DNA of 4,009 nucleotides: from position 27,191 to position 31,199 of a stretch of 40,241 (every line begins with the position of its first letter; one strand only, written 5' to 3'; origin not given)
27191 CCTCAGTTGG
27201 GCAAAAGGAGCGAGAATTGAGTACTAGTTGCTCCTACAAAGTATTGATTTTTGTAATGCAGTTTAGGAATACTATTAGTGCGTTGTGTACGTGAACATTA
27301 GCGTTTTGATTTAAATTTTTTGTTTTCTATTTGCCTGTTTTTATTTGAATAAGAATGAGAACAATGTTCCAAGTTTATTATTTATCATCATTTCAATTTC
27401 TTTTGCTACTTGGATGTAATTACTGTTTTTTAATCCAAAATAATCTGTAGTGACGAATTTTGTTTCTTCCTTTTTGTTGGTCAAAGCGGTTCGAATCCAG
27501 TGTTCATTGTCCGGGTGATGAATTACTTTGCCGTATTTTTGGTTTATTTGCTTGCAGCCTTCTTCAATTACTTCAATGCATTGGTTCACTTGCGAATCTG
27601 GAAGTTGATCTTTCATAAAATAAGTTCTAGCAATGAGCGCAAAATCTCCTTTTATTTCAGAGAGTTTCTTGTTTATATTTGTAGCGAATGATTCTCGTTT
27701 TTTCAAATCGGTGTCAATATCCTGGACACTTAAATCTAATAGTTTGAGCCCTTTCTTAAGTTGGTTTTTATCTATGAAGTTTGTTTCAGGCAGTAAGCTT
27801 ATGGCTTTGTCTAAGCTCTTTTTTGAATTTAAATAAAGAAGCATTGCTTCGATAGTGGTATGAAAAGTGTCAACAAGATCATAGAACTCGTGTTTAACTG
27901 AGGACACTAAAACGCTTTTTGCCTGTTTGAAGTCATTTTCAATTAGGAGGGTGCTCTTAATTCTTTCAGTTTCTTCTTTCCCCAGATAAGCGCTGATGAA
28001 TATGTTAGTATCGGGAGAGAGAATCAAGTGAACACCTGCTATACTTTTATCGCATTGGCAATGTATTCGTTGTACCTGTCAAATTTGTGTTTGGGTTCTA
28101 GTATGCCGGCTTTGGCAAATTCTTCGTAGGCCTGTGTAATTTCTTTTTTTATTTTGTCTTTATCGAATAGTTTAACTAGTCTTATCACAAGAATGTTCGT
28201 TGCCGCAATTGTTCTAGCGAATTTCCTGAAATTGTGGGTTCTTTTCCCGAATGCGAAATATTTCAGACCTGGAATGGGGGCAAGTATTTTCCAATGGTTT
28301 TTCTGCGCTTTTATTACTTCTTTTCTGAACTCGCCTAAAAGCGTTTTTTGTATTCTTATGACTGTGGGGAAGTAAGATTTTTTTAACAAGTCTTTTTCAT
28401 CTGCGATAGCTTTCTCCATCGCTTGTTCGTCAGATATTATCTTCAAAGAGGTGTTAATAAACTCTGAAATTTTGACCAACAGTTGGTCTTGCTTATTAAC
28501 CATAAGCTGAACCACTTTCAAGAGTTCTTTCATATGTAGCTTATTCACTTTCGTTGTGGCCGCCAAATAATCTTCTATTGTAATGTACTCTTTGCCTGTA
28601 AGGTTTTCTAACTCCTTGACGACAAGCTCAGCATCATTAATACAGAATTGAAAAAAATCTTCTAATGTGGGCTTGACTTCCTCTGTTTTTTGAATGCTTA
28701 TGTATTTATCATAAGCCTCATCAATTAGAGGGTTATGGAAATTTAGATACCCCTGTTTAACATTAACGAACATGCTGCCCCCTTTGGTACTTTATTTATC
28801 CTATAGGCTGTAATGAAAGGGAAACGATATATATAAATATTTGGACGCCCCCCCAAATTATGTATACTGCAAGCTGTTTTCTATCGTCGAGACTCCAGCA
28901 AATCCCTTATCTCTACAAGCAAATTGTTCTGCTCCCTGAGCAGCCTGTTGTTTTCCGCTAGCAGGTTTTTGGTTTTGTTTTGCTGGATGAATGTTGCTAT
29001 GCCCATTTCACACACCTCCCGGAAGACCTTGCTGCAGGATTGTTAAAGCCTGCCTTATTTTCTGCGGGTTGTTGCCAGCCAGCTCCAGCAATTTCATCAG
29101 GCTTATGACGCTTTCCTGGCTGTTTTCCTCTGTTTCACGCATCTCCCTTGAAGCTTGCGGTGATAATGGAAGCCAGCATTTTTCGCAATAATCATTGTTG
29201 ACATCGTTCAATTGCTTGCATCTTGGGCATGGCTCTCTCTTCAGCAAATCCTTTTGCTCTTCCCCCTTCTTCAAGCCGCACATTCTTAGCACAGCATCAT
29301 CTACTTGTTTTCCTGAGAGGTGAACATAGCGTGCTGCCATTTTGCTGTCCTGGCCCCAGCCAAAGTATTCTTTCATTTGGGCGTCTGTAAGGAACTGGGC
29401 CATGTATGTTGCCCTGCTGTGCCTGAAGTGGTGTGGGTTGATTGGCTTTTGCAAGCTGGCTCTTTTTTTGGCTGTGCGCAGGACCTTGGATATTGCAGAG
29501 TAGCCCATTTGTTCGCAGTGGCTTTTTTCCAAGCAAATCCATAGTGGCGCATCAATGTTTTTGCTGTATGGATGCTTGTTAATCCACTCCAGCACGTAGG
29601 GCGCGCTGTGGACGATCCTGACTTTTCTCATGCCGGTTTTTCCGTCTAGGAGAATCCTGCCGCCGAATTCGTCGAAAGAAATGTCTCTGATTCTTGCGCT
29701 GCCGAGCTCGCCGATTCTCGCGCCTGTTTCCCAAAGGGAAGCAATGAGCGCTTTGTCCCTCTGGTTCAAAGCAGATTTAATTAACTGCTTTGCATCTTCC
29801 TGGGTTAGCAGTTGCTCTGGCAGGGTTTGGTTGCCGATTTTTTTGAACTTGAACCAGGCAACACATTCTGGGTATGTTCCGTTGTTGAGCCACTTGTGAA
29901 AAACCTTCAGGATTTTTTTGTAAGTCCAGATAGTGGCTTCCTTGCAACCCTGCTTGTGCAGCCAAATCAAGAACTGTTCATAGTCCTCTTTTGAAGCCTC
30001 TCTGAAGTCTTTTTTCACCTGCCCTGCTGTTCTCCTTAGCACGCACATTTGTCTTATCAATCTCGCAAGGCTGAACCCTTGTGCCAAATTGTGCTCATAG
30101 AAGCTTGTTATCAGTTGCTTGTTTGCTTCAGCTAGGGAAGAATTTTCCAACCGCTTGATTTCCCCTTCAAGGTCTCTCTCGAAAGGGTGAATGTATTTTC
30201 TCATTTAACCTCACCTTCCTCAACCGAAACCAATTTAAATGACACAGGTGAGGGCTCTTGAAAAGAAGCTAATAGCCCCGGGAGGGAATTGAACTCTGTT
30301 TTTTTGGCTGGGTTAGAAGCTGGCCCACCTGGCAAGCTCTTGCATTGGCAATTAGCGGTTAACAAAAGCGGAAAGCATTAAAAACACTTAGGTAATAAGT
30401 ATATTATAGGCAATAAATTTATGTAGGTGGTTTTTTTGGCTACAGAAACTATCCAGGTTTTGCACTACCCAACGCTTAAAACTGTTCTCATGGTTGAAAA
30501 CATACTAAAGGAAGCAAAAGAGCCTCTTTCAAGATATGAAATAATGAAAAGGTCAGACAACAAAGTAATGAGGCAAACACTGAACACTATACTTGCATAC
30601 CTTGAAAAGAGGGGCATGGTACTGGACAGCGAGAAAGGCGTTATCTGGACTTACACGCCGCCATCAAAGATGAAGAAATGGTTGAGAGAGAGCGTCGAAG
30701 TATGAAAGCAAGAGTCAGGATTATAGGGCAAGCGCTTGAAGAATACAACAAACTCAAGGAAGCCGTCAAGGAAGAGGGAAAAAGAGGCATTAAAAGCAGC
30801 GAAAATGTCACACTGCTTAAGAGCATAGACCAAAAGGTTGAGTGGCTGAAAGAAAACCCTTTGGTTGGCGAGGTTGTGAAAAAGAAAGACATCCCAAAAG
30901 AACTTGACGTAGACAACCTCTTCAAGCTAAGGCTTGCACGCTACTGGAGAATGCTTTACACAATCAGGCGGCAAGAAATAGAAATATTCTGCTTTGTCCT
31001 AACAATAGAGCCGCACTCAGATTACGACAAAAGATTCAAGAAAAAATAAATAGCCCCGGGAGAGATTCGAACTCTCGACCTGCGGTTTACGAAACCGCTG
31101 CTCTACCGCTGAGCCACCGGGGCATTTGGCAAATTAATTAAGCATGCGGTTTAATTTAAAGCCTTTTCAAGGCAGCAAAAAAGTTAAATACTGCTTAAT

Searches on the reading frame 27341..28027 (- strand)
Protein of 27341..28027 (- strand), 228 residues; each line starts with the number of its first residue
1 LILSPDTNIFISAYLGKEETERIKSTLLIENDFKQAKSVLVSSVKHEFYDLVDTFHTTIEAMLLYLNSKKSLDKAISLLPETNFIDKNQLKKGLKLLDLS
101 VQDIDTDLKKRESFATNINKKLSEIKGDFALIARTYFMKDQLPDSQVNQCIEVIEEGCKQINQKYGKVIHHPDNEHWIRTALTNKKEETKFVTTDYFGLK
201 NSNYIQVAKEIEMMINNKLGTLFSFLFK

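Call 3: search_protein_families(library=pfam, proteins=[window:27341-28027:-], max_evalue=0.1)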
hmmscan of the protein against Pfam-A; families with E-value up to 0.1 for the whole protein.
window:27341-28027:- (228 aa): 0 families

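Call 4: search_protein_families(library=ncbifam, proteins=[window:27341-28027:-], max_evalue=0.1)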
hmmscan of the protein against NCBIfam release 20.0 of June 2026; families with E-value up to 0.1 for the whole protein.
window:27341-28027:- (228 aa): 2 families
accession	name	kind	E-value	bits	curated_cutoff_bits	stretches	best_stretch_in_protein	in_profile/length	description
NF058593.1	CycDAmpRcpDarA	equivalog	0.056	13.9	140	0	95-165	2-71/110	cyclic di-AMP receptor DarA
TIGR00320.1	dfx_rbo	equivalog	0.096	12.9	146.9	0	136-179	35-78/125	desulfoferrodoxin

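Call 48: search_protein_families(library=padloc, proteins=[window:27341-28027:-], max_evalue=0.1)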
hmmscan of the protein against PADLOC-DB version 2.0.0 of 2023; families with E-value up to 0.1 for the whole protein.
window:27341-28027:- (228 aa): 0 families

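Call 49: search_protein_families(library=phrogs, proteins=[window:27341-28027:-], max_evalue=0.1)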
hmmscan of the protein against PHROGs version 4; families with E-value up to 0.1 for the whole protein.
window:27341-28027:- (228 aa): 1 family
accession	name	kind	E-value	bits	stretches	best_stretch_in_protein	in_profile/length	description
phrog_1193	-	other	0.048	14.7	0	88-132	9-54/76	hemolysin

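Call 67: find_homologous_proteins(query=window:27341-28027:-, max_evalue=0.001)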
Query window:27341-28027:- (228 aa): 2 proteins with E <= 0.001 among 1118 candidates.
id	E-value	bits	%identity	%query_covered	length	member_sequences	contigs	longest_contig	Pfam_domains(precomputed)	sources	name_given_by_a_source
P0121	6.1e-143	491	100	100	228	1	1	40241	-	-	-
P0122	1.1e-50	190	46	100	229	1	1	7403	-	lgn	-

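Call 69: find_encoding_contigs(protein=P0122, flank=8000, max_places=3)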
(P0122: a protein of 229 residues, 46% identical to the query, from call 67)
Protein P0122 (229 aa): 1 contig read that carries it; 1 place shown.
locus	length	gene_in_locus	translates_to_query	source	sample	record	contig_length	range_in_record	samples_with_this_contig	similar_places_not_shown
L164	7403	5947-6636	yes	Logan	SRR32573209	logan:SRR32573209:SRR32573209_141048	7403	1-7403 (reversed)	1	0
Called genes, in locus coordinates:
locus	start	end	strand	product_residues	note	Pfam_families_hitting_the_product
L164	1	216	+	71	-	?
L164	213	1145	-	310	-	PF01464:SLT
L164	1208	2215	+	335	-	PF13175:AAA_15 (faint), PF00005:ABC_tran, PF13304:AAA_21 (weak), PF13732:DrrA1-3_C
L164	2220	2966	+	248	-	PF01061:ABC2_membrane, PF12679:ABC2_membrane_2 (weak), PF12698:ABC2_membrane_3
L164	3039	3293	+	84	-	-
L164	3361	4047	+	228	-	PF00702:Hydrolase, PF06888:Put_Phosphatase (weak), PF13419:HAD_2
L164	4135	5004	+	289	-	PF00892:EamA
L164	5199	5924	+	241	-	-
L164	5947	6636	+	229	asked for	-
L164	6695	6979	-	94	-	PF21473:OB_Ssb-like (weak)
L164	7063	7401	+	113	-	?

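Call 72: search_solved_structures(query=A4, max_evalue=10, show_alignments=2)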
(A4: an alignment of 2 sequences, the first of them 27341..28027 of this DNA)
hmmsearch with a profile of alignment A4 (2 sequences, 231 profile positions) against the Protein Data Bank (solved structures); distinct sequences matched with E-value up to 10: 10.
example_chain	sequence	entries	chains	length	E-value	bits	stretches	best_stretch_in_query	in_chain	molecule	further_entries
1a25_A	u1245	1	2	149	0.017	18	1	70-127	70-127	PROTEIN KINASE C (BETA)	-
8se2_A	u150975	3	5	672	0.019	17.8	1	71-127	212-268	Protein kinase C beta type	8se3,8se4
8se1_A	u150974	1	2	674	0.019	17.8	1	71-127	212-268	Protein kinase C beta type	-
9c5f_A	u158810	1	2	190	0.023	17.5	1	70-127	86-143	Protein kinase C beta type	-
3pfq_A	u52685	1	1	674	0.027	17.3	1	72-127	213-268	Protein kinase C beta type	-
4v8i_AY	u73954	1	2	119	0.11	15.3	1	31-88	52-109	Ribosome-associated inhibitor A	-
1l4s_A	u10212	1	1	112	0.13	15.1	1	31-88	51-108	Protein yfiA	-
12dq_1y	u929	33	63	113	0.13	15.1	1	31-88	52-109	Ribosome-associated inhibitor A | Protein yfiA | Protein Y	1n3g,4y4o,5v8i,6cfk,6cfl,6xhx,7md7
6wvs_A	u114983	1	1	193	0.49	13.2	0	56-132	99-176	DeNovoTIM15 hyperstable de novo TIM barrel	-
3nrn_A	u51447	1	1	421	0.68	12.7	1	78-148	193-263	uncharacterized protein PF1083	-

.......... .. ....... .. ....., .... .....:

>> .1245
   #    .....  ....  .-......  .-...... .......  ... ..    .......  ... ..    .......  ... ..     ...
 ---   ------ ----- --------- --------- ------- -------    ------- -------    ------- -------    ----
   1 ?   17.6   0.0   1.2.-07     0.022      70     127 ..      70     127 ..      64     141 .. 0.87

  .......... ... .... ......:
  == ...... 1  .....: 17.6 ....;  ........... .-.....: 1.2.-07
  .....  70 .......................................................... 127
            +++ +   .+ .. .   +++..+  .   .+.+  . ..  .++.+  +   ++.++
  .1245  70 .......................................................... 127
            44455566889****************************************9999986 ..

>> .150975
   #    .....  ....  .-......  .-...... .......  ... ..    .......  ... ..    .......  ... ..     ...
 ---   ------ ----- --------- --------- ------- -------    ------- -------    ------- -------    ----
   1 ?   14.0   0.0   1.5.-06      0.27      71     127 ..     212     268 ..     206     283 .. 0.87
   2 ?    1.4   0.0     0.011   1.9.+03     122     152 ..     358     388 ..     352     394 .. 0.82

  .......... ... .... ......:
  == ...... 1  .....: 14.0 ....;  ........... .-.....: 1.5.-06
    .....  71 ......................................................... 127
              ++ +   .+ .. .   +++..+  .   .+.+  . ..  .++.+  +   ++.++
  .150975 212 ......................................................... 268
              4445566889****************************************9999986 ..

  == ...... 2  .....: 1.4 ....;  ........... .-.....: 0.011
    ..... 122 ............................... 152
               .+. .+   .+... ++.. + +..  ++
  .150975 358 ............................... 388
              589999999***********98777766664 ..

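Call 79: predict_structure(alignment_id=A4)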
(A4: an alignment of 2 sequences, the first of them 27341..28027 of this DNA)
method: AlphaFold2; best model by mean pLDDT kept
length: 228 residues; sequences in the alignment: 2
mean_pLDDT: 46.6   pTM: 0.30
mean pLDDT of the five models: 46.6, 41.5, 38.5, 36.0, 33.0
residues with pLDDT >= 90: 0; 70-90: 1; 50-70: 74; < 50: 153
segments of 3 or more residues with pLDDT < 50: 1-76, 78-100, 117-119, 121-141, 184-195, 198-202, 222-228
pLDDT, mean of each block of 10 residues (from residue 1): 29 34 35 38 40 45 44 44 42 45 53 49 45 42 59 65 61 53 46 48 55 58 42
secondary structure, 60 per line:
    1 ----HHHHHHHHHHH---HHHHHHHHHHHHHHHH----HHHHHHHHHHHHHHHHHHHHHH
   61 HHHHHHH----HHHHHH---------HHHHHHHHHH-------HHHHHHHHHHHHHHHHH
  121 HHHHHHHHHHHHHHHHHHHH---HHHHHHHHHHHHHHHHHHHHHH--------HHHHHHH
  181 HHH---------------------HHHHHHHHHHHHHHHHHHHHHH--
elements in order: H5-15 H19-34 H39-67 H72-77 H87-96 H104-140 H144-165 H174-183 H205-226

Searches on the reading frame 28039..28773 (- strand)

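Call 3: search_protein_families(library=pfam, proteins=[window:28039-28773:-], max_evalue=0.1)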
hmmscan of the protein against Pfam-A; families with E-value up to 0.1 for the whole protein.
window:28039-28773:- (244 aa): 1 family
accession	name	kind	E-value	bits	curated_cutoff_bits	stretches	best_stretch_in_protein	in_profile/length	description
PF20018.4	VMAP-M14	-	0.0069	16.6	27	1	170-221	74-125/132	vWA-MoxR associated protein middle region (VMAP-M) 14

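Call 4: search_protein_families(library=ncbifam, proteins=[window:28039-28773:-], max_evalue=0.1)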
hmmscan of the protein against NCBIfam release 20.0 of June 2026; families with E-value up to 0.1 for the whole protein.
window:28039-28773:- (244 aa): 0 families

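Call 48: search_protein_families(library=padloc, proteins=[window:28039-28773:-], max_evalue=0.1)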
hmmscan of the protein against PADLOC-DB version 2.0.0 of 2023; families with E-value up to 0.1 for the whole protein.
window:28039-28773:- (244 aa): 0 families

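Call 49: search_protein_families(library=phrogs, proteins=[window:28039-28773:-], max_evalue=0.1)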
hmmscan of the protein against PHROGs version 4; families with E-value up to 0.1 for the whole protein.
window:28039-28773:- (244 aa): 0 families

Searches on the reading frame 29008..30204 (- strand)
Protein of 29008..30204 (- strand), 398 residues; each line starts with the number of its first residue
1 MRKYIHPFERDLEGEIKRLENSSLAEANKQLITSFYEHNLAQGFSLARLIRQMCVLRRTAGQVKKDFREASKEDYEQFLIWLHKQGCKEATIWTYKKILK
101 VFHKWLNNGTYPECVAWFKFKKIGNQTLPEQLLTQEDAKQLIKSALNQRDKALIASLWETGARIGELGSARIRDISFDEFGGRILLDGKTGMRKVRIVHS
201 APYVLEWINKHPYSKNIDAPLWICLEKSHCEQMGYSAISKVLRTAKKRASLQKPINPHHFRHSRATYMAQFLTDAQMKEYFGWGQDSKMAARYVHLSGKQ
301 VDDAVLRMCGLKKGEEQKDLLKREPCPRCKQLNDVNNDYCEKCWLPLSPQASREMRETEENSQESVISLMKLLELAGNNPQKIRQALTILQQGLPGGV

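Call 3: search_protein_families(library=pfam, proteins=[window:29008-30204:-], max_evalue=0.1)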
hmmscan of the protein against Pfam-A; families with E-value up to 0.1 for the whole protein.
window:29008-30204:- (398 aa): 6 families
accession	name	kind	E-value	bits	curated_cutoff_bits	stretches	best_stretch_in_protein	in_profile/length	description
PF00589.27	Phage_integrase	-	2.1e-19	70.4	27.1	1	133-297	3-169/172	Phage integrase family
PF02899.23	Phage_int_SAM_1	-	0.0021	18.7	22.3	1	57-106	30-79/83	Phage integrase, N-terminal SAM-like domain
PF13495.12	Phage_int_SAM_4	-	0.0031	18.3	27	1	63-109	33-81/85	Phage integrase, N-terminal SAM-like domain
PF08718.16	GLTP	-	0.0048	17.6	25.6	1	6-107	25-124/147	Glycolipid transfer protein (GLTP)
PF12773.13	DZR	-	0.024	15.2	27.3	1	323-343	24-44/45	Double zinc ribbon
PF13102.12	Phage_int_SAM_5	-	0.048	14.5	22.3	0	73-102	49-78/98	Phage integrase SAM-like domain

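Call 4: search_protein_families(library=ncbifam, proteins=[window:29008-30204:-], max_evalue=0.1)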
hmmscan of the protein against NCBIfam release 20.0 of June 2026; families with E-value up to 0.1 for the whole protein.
window:29008-30204:- (398 aa): 9 families
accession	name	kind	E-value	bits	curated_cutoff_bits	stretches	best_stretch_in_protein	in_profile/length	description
NF040815.2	recomb_XerA_Arch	equivalog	1.7e-28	99.9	220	1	55-270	23-228/263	site-specific tyrosine recombinase/integron integrase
TIGR02224.1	recomb_XerC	equivalog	2.8e-22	79.5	335.15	1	60-271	35-252/295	tyrosine recombinase XerC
TIGR02225.1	recomb_XerD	equivalog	3.2e-20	72.6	329.6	1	64-270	35-248/290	site-specific tyrosine recombinase XerD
NF001399.0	PRK00283.1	subfamily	4.1e-18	65.7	279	1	53-269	34-256/300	tyrosine recombinase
NF003462.0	PRK05084.1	equivalog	7e-11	41.4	267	1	147-308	194-356/360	tyrosine recombinase XerS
TIGR02249.1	integrase_gron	subfamily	2.6e-10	40.2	265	2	233-295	237-299/315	integron integrase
NF002331.0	PRK01287.1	subfamily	4e-09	35.9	371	1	98-269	106-285/365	site-specific tyrosine recombinase XerC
NF011946.0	PRK15417.1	equivalog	0.00096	18.4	435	0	234-271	253-290/337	integron integrase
NF007371.0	PRK09871.1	subfamily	0.027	14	222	1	142-293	20-171/198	tyrosine-type DNA invertase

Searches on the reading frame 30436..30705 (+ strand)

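Call 48: search_protein_families(library=padloc, proteins=[window:30436-30705:+], max_evalue=0.1)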
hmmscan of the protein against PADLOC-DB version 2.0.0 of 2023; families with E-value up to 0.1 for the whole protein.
window:30436-30705:+ (89 aa): 0 families

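Call 49: search_protein_families(library=phrogs, proteins=[window:30436-30705:+], max_evalue=0.1)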
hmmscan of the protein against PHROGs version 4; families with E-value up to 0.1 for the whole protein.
window:30436-30705:+ (89 aa): 2 families
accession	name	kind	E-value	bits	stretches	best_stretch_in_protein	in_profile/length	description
phrog_1077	-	transcription regulation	0.012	17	1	18-84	11-79/126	transcriptional regulator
phrog_11195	-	unknown function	0.048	14.1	1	23-62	29-68/122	-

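Call 78: search_protein_families(library=pfam, proteins=[window:30436-30705:+], max_evalue=0.001)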
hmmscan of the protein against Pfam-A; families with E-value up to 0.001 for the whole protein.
window:30436-30705:+ (89 aa): 1 family
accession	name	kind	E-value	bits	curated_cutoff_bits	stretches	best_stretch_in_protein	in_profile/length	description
PF03965.22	Penicillinase_R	-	0.0008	20.2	22.6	0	22-86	10-75/115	Penicillinase repressor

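Call 101: search_protein_families(library=pfam, proteins=[window:30436-30705:+], max_evalue=5)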
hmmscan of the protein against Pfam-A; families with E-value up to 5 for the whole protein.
window:30436-30705:+ (89 aa): 6 families
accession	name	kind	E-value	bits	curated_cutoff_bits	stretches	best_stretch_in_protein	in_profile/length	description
PF03965.22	Penicillinase_R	-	0.0008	20.2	22.6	1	22-86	10-75/115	Penicillinase repressor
PF21980.2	MksE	-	0.017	15.9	27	1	20-75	98-153/163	Condensin complex protein MksE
PF08279.18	HTH_11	-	0.074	13.4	25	1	23-68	8-51/55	HTH domain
PF02275.23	CBAH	-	0.079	13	20.4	1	4-73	95-165/316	Linear amide C-N hydrolases, choloylglycine hydrolase family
PF22194.2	F-93_WHD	-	0.1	13.1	28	1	28-64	9-47/62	F-93, winged-helix domain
PF25213.1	HVO_A0261_N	-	0.21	11.9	35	1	27-68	21-60/86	HVO_A0261 N-terminal domain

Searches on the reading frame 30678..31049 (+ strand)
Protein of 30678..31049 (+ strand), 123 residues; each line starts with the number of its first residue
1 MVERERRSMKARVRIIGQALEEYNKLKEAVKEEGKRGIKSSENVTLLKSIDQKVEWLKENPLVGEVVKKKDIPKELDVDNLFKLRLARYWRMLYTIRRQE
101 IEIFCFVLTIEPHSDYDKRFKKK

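Call 48: search_protein_families(library=padloc, proteins=[window:30678-31049:+], max_evalue=0.1)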
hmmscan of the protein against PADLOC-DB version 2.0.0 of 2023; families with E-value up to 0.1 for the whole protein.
window:30678-31049:+ (123 aa): 0 families

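Call 49: search_protein_families(library=phrogs, proteins=[window:30678-31049:+], max_evalue=0.1)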
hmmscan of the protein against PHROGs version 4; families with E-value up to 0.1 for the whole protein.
window:30678-31049:+ (123 aa): 1 family
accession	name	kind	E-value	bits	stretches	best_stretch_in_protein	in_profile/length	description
phrog_689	-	lysis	0.082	14.2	0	6-59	11-67/91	holin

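Call 78: search_protein_families(library=pfam, proteins=[window:30678-31049:+], max_evalue=0.001)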
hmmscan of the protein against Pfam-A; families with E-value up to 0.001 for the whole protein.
window:30678-31049:+ (123 aa): 0 families

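Call 101: search_protein_families(library=pfam, proteins=[window:30678-31049:+], max_evalue=5)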
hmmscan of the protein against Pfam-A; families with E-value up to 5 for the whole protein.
window:30678-31049:+ (123 aa): 1 family
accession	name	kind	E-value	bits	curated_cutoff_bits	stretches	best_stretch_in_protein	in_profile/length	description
PF05016.21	ParE_toxin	-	0.0054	17.7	23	1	43-104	25-80/89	ParE toxin of type II toxin-antitoxin system, parDE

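Call 102: search_solved_structures(query=window:30678-31049:+, max_evalue=10)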
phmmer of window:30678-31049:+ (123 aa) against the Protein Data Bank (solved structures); distinct sequences matched with E-value up to 10: 5.
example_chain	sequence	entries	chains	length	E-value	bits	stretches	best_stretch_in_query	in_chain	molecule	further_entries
6y07_A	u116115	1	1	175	0.21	15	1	11-52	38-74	sohair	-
3nj2_A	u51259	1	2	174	0.34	14.4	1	61-113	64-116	DUF269-containing protein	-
3tip_A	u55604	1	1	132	2.8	11.4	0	25-76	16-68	Surface protein G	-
5dbl_A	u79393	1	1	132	3.5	11.1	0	25-76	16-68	Surface protein G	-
3tiq_A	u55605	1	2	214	5.3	10.5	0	25-76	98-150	Surface protein G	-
